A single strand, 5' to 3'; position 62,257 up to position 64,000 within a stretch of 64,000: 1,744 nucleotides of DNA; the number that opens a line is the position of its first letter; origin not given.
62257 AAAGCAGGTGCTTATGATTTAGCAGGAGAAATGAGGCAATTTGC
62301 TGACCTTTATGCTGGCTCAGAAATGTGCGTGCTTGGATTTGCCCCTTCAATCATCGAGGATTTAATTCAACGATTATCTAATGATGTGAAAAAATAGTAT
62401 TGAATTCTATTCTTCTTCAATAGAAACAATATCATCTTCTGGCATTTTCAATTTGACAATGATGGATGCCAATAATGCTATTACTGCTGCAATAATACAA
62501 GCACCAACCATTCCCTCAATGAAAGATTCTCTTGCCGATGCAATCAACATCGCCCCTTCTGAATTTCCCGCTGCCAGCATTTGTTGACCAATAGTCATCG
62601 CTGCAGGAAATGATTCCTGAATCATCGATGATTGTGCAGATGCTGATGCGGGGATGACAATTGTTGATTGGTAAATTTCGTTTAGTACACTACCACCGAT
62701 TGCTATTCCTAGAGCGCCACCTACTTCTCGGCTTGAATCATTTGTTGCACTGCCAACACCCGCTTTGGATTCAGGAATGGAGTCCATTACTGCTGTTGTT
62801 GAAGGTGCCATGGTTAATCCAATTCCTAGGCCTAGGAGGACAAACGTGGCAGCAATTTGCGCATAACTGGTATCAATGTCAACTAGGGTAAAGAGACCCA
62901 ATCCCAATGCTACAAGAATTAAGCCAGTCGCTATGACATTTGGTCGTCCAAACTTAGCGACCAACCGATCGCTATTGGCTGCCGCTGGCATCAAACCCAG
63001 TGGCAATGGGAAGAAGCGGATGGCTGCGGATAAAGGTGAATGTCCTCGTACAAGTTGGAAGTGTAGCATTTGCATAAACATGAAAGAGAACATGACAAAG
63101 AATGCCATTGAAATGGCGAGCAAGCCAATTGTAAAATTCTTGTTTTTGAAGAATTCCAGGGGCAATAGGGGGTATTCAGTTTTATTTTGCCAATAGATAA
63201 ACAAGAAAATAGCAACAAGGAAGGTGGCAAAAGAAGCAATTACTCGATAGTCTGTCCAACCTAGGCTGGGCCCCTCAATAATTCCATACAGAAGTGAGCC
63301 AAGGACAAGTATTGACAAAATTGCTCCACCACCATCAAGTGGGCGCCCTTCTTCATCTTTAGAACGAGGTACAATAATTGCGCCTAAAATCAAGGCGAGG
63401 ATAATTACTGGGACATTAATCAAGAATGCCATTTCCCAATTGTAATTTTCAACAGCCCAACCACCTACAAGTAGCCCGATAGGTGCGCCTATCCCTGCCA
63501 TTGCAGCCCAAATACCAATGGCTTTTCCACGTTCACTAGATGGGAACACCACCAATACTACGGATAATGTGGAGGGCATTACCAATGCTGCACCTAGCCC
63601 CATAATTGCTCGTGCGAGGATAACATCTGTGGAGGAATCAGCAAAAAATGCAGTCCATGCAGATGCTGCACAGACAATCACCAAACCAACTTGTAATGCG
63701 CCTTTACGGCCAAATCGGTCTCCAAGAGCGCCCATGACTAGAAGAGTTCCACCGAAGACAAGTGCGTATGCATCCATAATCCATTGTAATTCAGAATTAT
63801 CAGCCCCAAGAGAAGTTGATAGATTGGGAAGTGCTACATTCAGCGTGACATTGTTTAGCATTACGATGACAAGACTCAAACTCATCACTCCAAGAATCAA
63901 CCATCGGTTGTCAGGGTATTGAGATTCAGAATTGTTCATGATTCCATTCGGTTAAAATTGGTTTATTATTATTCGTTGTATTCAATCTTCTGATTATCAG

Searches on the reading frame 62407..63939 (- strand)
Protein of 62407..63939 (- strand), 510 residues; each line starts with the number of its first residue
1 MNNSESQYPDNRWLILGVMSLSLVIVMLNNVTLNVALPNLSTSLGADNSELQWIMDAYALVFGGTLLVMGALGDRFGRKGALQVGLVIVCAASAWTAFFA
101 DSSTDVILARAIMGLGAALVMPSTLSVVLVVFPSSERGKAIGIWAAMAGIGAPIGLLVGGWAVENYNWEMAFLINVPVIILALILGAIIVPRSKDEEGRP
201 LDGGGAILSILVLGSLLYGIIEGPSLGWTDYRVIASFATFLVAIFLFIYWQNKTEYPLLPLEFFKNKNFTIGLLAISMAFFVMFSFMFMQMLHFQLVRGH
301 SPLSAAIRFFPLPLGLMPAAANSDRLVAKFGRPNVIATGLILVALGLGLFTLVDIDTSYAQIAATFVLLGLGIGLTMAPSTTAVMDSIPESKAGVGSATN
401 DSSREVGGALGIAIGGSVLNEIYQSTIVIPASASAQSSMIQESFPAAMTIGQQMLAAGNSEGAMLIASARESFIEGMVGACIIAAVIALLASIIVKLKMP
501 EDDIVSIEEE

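Call 36: find_encoding_contigs(protein=window:62407-63939:-, flank=10000, max_places=1)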
Protein window:62407-63939:- (510 aa): 17 contigs read that carry it; 1 place shown.
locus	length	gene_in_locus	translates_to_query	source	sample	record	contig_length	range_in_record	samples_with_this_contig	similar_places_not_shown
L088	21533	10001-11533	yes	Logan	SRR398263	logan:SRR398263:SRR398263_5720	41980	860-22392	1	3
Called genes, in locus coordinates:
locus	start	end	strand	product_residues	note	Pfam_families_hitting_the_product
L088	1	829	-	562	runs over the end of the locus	?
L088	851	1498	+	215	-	PF00403:HMA, PF14342:DUF4396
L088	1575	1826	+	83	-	-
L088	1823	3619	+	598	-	PF00795:CN_hydrolase, PF02540:NAD_synthase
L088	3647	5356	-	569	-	PF04412:AcnX, PF28403:AcnX_2nd, PF28406:AcnX_3rd, PF01989:AcnX_swivel_put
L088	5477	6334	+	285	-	PF17773:UPF0176_N, PF00581:Rhodanese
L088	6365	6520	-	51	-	-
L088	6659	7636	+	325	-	PF00106:adh_short (weak), PF01073:3Beta_HSD, PF01370:Epimerase, PF02719:Polysacc_synt_2, PF04321:RmlD_sub_bind, PF07993:NAD_binding_4, PF13460:NAD_binding_10, PF16363:GDP_Man_Dehyd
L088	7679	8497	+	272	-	PF03437:BtpA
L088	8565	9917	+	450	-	-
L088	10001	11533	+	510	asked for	PF00083:Sugar_tr (weak), PF07690:MFS_1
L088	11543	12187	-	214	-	PF02545:Maf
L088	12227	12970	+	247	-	PF06745:ATPase, PF13481:AAA_25, PF23442:DUF7125 (weak)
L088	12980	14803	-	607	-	PF13522:GATase_6, PF13537:GATase_7, PF01380:SIS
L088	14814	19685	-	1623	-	PF00082:Peptidase_S8, PF07705:CARDB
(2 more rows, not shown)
